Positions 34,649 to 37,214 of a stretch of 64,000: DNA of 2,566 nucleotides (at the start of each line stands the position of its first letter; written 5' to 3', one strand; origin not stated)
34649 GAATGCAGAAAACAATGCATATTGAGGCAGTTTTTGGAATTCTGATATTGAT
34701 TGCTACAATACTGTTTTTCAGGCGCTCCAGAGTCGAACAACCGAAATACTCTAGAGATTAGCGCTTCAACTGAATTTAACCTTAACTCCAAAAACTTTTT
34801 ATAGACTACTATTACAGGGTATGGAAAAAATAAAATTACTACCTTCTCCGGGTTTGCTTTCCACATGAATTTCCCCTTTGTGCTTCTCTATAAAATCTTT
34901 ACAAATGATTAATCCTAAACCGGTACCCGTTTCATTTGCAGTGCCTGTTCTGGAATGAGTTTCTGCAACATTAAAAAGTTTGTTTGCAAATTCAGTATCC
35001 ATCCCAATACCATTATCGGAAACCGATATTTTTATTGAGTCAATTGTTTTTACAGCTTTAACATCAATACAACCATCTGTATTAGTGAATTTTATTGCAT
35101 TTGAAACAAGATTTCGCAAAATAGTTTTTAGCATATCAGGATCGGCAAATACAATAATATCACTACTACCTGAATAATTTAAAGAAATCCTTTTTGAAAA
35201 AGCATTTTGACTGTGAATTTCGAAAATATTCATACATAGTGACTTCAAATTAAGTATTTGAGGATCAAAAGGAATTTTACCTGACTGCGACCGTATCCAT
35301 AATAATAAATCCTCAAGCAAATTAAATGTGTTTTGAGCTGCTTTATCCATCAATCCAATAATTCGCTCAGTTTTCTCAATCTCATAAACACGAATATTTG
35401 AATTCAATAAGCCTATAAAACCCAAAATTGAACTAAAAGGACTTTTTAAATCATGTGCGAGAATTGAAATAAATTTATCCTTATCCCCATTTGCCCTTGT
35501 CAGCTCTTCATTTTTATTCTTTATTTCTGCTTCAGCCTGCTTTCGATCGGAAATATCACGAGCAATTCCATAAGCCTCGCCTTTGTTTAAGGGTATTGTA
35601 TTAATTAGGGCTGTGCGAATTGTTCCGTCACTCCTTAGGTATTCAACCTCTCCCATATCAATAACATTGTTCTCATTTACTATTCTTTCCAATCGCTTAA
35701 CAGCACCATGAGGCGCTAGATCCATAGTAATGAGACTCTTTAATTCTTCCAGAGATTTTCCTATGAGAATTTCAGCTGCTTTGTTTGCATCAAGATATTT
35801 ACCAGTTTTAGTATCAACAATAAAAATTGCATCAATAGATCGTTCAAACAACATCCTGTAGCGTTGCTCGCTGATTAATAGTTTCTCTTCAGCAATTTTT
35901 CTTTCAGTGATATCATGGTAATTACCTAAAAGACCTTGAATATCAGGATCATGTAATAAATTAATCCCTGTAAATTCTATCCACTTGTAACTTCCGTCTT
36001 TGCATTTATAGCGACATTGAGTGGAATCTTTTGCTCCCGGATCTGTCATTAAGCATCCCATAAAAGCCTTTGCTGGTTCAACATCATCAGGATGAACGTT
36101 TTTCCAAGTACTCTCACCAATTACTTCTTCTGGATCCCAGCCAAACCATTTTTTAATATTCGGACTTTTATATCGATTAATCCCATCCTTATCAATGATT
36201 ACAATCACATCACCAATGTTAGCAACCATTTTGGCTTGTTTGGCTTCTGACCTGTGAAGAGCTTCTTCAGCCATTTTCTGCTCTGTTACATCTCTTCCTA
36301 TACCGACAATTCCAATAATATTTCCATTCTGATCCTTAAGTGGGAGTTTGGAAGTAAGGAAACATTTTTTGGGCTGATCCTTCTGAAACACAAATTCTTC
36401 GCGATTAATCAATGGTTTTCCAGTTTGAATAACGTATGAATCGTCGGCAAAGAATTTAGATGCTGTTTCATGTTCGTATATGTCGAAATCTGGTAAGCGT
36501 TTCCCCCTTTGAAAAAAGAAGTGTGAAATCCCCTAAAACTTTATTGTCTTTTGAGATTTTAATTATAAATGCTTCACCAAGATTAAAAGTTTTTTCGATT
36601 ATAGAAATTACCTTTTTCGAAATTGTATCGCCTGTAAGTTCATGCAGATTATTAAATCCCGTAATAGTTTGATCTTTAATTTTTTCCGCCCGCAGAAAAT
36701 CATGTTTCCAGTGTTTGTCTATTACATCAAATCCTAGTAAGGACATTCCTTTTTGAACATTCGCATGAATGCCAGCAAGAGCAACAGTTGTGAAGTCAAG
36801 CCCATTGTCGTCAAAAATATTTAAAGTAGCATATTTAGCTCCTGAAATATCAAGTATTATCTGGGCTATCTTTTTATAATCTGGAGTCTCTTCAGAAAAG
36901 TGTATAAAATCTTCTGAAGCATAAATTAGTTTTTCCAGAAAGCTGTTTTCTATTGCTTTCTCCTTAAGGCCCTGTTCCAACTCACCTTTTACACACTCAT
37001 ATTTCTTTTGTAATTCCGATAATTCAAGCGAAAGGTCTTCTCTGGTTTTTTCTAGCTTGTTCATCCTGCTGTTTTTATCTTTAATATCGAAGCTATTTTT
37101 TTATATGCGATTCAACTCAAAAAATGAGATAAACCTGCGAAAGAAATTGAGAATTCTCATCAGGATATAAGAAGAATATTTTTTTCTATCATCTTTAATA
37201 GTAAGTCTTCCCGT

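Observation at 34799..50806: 16-kb output-less multi-kinase phosphorelay island (6 sensor kinases plus 2 receiver-only proteins, no effector or HPt domain)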

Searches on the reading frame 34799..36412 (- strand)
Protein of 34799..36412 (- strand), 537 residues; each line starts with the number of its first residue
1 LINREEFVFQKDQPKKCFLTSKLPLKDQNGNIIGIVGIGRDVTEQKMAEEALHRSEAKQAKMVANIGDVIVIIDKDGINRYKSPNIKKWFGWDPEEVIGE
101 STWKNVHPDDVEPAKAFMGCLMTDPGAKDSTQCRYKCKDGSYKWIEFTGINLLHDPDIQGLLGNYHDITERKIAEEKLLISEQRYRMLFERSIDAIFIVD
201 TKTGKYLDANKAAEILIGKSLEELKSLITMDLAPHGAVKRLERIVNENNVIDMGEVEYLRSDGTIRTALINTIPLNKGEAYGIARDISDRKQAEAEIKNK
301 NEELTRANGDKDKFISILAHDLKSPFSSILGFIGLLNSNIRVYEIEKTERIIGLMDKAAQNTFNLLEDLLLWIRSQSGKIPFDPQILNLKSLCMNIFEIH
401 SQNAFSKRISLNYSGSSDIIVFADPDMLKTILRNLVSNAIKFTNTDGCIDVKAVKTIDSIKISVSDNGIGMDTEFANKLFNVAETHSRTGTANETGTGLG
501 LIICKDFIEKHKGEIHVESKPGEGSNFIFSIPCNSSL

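Call 4: search_protein_families(library=pfam, proteins=[window:34799-36412:-], max_evalue=0.01)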
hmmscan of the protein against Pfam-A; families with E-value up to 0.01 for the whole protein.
window:34799-36412:- (537 aa): 9 families
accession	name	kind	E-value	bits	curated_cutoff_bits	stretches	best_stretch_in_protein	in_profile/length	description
PF08448.16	PAS_4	-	1.2e-25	90.3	23.1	3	65-172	3-109/110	PAS fold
PF02518.31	HATPase_c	-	8.8e-25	87.8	26.4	1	424-533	2-109/111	Histidine kinase-, DNA gyrase B-, and HSP90-like ATPase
PF00989.32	PAS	-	3.2e-22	79.1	22.6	2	61-168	5-113/113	PAS fold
PF13426.13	PAS_9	-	1.9e-18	67.1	27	2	68-170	2-103/103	PAS domain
PF08447.18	PAS_3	-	2.1e-11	44.3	25.6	1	82-152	4-75/89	PAS fold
PF00512.31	HisKA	-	4.4e-07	30.3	26.9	1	311-377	2-65/66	His Kinase A (phospho-acceptor) domain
PF13188.13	PAS_8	-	9.6e-07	28.9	21.8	1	183-231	1-50/65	PAS domain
PF13581.12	HATPase_c_2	-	0.0071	16.8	27.4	0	435-511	39-112/127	Histidine kinase-like ATPase domain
PF13589.12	HATPase_c_3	-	0.0092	16.4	25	0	431-500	6-76/137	Histidine kinase-, DNA gyrase B-, and HSP90-like ATPase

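Call 10: search_protein_families(library=ncbifam, proteins=[window:34799-36412:-], max_evalue=0.001)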
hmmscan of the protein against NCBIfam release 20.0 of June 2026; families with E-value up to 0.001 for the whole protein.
window:34799-36412:- (537 aa): 86 families (the best 25 are shown)
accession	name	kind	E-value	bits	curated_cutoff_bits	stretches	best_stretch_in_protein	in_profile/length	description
NF047874.1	MASE3_PAS_HK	subfamily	9.6e-56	189.8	560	2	169-534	251-626/655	MASE3 domain-containing sensor histidine kinase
NF008302.0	PRK11091.1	equivalog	1.1e-48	166.1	838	2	167-534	139-506/779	aerobic respiration two-component sensor histidine kinase ArcB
NF046044.1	PnpS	equivalog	1.6e-48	165.7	400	1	180-532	52-390/390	two-component system histidine kinase PnpS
NF045595.1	HK_scytonemin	equivalog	1.7e-48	165.5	865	1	157-533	256-635/637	scytonemin biosynthesis sensor histidine kinase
NF053520.1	HK_Porph_FimS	equivalog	2.9e-44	151.4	600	1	298-532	381-616/618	sensor histidine kinase FimS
TIGR00229.1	sensory_box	domain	5e-42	143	22.9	3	55-178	3-126/126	PAS domain S-box protein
NF006800.0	PRK09303.1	equivalog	5e-39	134.3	342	1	296-533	136-377/383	histidine kinase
TIGR02966.1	phoR_proteo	equivalog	1.9e-38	132.4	334.2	1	185-530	8-332/333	phosphate regulon sensor histidine kinase PhoR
NF008468.0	PRK11360.1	equivalog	3.4e-38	131.4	646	1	185-535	270-610/616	two-component system sensor histidine kinase AtoS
NF038297.2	hybrid_HK_HrmK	equivalog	9.8e-36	123.6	725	1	280-535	204-459/607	hybrid histidine kinase/response regulator HrmK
TIGR02956.1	TMAO_torS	equivalog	1e-35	123.1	676.5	1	303-534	456-683/967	TMAO reductase system sensor histidine kinase/response regulator TorS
NF041880.1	EPS_EpsF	equivalog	1.2e-34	119.7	900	1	261-529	226-489/492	response regulator EpsF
NF033092.0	HK_WalK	equivalog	3.3e-34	118.4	725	1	306-533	367-594/594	cell wall metabolism sensor histidine kinase WalK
NF041777.1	sens_FixL_Rhizob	equivalog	1.6e-31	109.6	850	2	107-534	47-482/485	sensor protein FixL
NF041210.1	his_kin_PieS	equivalog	2.4e-31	109.3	850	1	288-534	227-471/474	two component system sensor histidine kinase PieS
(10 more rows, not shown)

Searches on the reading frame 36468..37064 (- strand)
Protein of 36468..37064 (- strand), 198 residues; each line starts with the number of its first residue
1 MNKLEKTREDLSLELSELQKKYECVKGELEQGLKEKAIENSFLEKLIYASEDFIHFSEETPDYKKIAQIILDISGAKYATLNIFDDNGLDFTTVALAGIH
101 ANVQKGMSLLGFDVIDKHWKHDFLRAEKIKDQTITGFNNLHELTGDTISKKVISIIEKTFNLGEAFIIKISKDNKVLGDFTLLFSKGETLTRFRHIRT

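Call 4: search_protein_families(library=pfam, proteins=[window:36468-37064:-], max_evalue=0.01)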
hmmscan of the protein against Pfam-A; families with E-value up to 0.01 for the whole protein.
window:36468-37064:- (198 aa): 0 families

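Call 10: search_protein_families(library=ncbifam, proteins=[window:36468-37064:-], max_evalue=0.001)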
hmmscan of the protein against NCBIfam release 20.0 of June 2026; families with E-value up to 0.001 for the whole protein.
window:36468-37064:- (198 aa): 0 families

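Call 14: find_encoding_contigs(protein=window:36468-37064:-, flank=10000, max_places=10)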
Protein window:36468-37064:- (198 aa): 1 contig read that carries it; 1 place shown.
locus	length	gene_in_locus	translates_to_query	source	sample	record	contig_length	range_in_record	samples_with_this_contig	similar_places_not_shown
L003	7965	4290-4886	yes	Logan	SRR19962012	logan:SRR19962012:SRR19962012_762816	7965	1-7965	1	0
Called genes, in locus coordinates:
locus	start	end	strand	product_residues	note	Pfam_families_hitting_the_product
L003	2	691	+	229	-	?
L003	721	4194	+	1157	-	PF08448:PAS_4, PF13426:PAS_9, PF10114:PocR, PF08448:PAS_4, PF00989:PAS, PF13426:PAS_9, PF00512:HisKA, PF02518:HATPase_c, +4 more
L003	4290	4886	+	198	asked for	-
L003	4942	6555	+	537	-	PF00989:PAS, PF08448:PAS_4, PF08447:PAS_3, PF00989:PAS, PF13188:PAS_8 (weak), PF08448:PAS_4 (weak), PF00512:HisKA (weak), PF02518:HATPase_c, +1 more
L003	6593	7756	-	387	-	PF01306:LacY_symp, PF03825:Nuc_H_symport, PF07690:MFS_1, PF12832:MFS_1_like, PF07690:MFS_1 (weak)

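Call 30: search_solved_structures(query=window:36468-37064:-, max_evalue=10)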
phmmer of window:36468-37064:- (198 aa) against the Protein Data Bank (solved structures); distinct sequences matched with E-value up to 10: 1.
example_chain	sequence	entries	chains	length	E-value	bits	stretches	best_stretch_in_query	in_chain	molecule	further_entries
7z0q_D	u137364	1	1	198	0.64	13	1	41-88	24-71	HLA-DRB1 protein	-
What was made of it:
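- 36468..37064 (-): g8a: 5' fragment of the broken eighth kinase gene. It has a coiled coil plus a divergent GAF-fold domain (198 aa). No Pfam or PDB sequence hit (calls 4, 30).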

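Call 31: find_homologous_proteins(query=window:36468-37064:-, max_evalue=0.001)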
Query window:36468-37064:- (198 aa): 10 proteins with E <= 0.001 among 192 candidates.
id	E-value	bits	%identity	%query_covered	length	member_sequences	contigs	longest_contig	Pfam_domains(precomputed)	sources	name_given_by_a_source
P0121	1.9e-69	251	63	96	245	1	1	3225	-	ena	-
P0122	1.2e-63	232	59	94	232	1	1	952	-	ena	-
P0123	9.2e-60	220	59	96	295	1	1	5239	PF08447.19,PF00989.32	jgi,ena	jgi:ribosome-associated toxin RatA of RatAB toxin-antitoxin module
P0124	3.4e-55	205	56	89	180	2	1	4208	-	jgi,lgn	-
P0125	9.9e-52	193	55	91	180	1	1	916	-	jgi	jgi:hypothetical protein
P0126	6.4e-45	171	56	77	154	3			-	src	-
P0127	1.4e-44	170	54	77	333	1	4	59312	PF13426.14,PF00989.32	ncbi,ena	-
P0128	7.0e-33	132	46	73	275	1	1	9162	-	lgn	-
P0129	4.9e-32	129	47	71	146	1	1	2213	-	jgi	jgi:hypothetical protein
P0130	3.0e-26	110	63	47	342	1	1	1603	PF08447.19,PF13426.14,PF13188.14,PF08448.17,PF00989.32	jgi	jgi:PAS domain S-box-containing protein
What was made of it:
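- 36468..37064 (-): Only 10 homologs among 5.8 billion proteins (call 31).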

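Call 32: find_encoding_contigs(protein=P0127, flank=10000, max_places=2)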
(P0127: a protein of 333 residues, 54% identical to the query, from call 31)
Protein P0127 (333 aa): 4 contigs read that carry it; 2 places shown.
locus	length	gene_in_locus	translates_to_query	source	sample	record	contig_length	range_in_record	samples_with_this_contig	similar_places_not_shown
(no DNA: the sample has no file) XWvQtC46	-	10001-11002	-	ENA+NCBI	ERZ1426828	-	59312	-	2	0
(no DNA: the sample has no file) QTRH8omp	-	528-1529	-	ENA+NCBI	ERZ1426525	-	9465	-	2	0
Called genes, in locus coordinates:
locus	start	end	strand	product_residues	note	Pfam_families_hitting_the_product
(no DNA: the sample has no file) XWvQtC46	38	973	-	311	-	-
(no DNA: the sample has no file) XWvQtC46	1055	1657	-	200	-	-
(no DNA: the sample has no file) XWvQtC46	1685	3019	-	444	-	PF25323:6TM_PilS, PF02518:HATPase_c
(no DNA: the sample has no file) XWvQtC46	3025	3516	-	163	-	PF00072:Response_reg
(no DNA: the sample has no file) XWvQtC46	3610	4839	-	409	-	PF01546:Peptidase_M20, PF07687:M20_dimer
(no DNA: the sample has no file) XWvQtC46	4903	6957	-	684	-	PF03169:OPT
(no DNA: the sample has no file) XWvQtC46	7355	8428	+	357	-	PF09587:PGA_cap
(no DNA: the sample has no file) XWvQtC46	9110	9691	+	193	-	-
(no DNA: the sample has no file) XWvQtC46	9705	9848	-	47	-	-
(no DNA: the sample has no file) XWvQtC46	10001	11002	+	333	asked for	PF00989:PAS (weak), PF13426:PAS_9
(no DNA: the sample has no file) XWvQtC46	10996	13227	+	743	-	PF00989:PAS (faint), PF08447:PAS_3 (faint), PF13426:PAS_9, PF08448:PAS_4 (weak), PF00512:HisKA (faint), PF13188:PAS_8 (weak), PF02518:HATPase_c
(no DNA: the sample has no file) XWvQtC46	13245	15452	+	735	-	PF13428:TPR_14 (faint), PF17874:TPR_MalT (weak), PF13181:TPR_8 (faint), PF13424:TPR_12 (weak), PF00515:TPR_1 (faint), PF07719:TPR_2 (faint), PF13424:TPR_12, PF02518:HATPase_c, +3 more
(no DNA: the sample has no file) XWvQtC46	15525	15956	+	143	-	PF00072:Response_reg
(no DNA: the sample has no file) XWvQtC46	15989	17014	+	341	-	PF01479:S4, PF00849:PseudoU_synth_2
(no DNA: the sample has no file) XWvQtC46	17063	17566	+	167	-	PF09537:DUF2383 (faint), PF13668:Ferritin_2 (faint), PF02915:Rubrerythrin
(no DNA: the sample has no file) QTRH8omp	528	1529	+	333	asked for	PF00989:PAS (weak), PF13426:PAS_9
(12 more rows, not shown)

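Call 63: predict_structure(alignment_id=A4)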
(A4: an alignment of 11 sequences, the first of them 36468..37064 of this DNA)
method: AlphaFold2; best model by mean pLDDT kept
length: 198 residues; sequences in the alignment: 11
mean_pLDDT: 76.7   pTM: 0.64
mean pLDDT of the five models: 76.7, 75.8, 75.6, 72.8, 70.7
residues with pLDDT >= 90: 21; 70-90: 130; 50-70: 37; < 50: 10
segments of 3 or more residues with pLDDT < 50: 1-3, 54-56
pLDDT, mean of each block of 10 residues (from residue 1): 59 76 74 64 56 52 84 86 85 89 79 84 83 84 79 86 88 83 86 54
secondary structure, 60 per line:
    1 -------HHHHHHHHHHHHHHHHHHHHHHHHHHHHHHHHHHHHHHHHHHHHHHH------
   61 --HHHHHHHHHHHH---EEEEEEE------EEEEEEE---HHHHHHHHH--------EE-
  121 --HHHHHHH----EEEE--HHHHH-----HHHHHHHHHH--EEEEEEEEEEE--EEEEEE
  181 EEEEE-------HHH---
elements in order: H8-54 H63-74 E78-84 E91-97 H101-109 H123-129 E134-137 H140-144 H150-159 E162-172 E175-185

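Call 66: fold_search(model_id=the predicted structure, library=pdb)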
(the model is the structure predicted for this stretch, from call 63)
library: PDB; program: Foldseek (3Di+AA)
matches with E <= 10: 1058; with E <= 0.001: 244
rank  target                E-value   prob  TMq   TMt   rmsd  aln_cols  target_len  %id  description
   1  6oei                  4.0e-06  1.00  0.57  0.48   5.0       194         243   10  Yeast Spc42 N-terminal coiled-coil fused to PDB: 3K2N (released 2019-04-24)
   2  2ool_B                4.3e-06  1.00  0.52  0.37   5.4       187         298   13  Crystal structure of the chromophore-binding domain of an unusual bacteriophytochrome RpBphP3 from R. palustris (released 2007-07-10)
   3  5llw_B                4.5e-06  1.00  0.51  0.17   7.6       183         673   12  Bacteriophytochrome activated diguanylyl cyclase from Idiomarina species A28L (released 2017-03-15)
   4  6sax_A                4.8e-06  1.00  0.51  0.35   5.8       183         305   13  Chromophore binding domain of bacteriophytochrome linked diguanylyl cyclase from Idiomarina species A28L (Pr-state mon (released 2019-12-11)
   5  2ool_A                5.1e-06  1.00  0.50  0.35   5.7       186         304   12  Crystal structure of the chromophore-binding domain of an unusual bacteriophytochrome RpBphP3 from R. palustris (released 2007-07-10)
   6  5llx_B                6.6e-06  1.00  0.52  0.18   7.7       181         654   11  Bacteriophytochrome activated diguanylyl cyclase from Idiomarina species A28L with GTP bound (released 2017-03-15)
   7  6saw_A                7.0e-06  1.00  0.53  0.36   5.8       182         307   13  Chromophore binding domain of bacteriophytochrome linked diguanylyl cyclase from Idiomarina species A28L (dimeric Pfr- (released 2019-12-11)
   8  9jry_B                8.4e-06  1.00  0.47  0.22   7.2       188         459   16  Crystal structure of FiDCB, a dual-cysteine cyanobacterial phytochrome of Fischerella sp. PCC 9605 (released 2025-01-22)
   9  4rq9                  9.5e-06  1.00  0.51  0.35   5.6       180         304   12  Crystal structure of the chromophore-binding domain of Stigmatella aurantiaca bacteriophytochrome (Thr289His mutant) in  (released 2016-05-11)
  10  3w2z                  9.5e-06  1.00  0.47  0.52   5.1       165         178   13  Crystal structure of the cyanobacterial protein (released 2013-01-30)
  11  6et7_A                1.2e-05  1.00  0.53  0.18   5.7       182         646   12  Activated heterodimer of the bacteriophytochrome regulated diguanylyl cyclase variant - S505V A526V - from Idiomarina  (released 2018-06-13)
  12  4pau                  1.4e-05  1.00  0.41  0.60   5.1       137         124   13  Hypothetical protein SA1058 from S. aureus. (released 2015-05-06)
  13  6baf                  1.5e-05  1.00  0.51  0.36   5.6       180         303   12  Structure of the chromophore binding domain of Stigmatella aurantiaca phytochrome P1, wild-type (released 2018-09-19)
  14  6bak                  1.7e-05  1.00  0.51  0.35   5.7       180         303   12  The structure of the Stigmatella aurantiaca phytochrome chromophore binding domain T289H mutant (released 2018-09-19)
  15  6bap_A                1.9e-05  1.00  0.51  0.23   5.9       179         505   11  Stigmatella aurantiaca bacterial phytochrome PAS-GAF-PHY, T289H mutant (released 2018-09-19)
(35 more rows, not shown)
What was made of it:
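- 36468..37064 (-): AF2 pLDDT 77; Foldseek matches GAF domains at E about 1e-6 (calls 63, 66).
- Checked: The g8a model (pLDDT 77) matches phytochrome and NreA GAF domains (calls 63, 66).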
